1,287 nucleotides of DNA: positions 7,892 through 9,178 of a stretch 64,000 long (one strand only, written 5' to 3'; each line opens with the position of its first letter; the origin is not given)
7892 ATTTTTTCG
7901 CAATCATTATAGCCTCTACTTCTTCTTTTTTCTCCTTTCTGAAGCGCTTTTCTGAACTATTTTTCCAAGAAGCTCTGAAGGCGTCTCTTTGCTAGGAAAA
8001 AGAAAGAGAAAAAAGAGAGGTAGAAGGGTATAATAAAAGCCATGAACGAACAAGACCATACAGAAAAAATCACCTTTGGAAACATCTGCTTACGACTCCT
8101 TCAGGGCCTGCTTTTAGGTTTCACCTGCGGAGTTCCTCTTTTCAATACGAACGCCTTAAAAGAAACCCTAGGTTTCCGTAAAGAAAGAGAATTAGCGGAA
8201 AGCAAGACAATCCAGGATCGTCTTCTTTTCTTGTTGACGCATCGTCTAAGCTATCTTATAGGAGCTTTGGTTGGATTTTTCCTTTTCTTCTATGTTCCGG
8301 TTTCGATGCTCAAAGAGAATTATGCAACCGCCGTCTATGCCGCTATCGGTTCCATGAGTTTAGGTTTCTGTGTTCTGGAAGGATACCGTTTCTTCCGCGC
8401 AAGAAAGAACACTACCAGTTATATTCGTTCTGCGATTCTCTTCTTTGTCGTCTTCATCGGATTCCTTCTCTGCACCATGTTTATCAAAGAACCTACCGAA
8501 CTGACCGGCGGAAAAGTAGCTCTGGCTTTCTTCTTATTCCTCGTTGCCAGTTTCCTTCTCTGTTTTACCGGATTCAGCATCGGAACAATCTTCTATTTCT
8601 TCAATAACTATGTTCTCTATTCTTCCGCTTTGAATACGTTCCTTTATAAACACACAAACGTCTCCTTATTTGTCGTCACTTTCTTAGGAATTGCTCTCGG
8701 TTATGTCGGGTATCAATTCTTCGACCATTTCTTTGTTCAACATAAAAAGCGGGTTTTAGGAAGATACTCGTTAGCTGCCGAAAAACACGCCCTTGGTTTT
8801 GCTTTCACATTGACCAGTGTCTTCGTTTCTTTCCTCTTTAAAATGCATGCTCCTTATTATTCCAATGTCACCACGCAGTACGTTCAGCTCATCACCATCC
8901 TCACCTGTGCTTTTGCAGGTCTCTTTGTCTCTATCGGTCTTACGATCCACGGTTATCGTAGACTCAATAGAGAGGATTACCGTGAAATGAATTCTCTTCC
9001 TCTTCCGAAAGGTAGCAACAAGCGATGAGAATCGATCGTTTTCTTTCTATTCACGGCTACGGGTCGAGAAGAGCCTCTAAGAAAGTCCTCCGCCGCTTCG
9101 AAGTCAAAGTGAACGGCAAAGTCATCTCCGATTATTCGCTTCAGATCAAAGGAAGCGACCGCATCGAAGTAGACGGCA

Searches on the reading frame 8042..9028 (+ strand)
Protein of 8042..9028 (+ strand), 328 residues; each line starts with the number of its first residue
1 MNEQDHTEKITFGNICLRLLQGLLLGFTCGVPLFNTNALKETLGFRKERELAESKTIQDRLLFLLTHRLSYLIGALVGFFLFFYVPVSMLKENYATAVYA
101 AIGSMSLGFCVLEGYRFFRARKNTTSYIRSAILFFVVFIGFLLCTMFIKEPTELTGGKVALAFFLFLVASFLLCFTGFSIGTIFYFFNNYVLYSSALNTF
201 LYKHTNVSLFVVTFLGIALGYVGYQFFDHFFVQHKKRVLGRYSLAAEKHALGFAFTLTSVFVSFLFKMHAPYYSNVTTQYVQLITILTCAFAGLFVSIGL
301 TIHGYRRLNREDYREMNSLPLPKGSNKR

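Call 37: find_encoding_contigs(protein=window:8042-9028:+, flank=10000, max_places=1)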
Protein window:8042-9028:+ (328 aa): 20 contigs read that carry it; 1 place shown.
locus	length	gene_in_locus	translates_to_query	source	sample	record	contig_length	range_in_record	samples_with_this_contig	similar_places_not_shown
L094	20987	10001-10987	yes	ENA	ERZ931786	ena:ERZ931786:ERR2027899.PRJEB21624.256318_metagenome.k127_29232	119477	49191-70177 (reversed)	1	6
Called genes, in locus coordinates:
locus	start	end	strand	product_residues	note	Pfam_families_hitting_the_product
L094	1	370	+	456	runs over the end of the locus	PF00990:GGDEF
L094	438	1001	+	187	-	PF28549:NDPSase_N, PF00293:NUDIX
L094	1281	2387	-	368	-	PF02588:YitT_membrane, PF10035:DUF2179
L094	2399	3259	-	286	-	PF03462:PCRF, PF00472:RF-1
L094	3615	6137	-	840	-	PF07517:SecA_DEAD, PF00270:DEAD, PF01043:SecA_PP_bind, PF21090:P-loop_SecA, PF07516:SecA_SW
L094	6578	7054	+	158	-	-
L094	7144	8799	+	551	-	PF00128:Alpha-amylase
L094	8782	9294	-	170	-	-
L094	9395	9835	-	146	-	-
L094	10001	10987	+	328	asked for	-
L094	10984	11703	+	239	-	PF01479:S4, PF00849:PseudoU_synth_2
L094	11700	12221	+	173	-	-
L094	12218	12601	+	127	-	-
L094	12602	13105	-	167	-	-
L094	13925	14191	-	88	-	PF00381:PTS-HPr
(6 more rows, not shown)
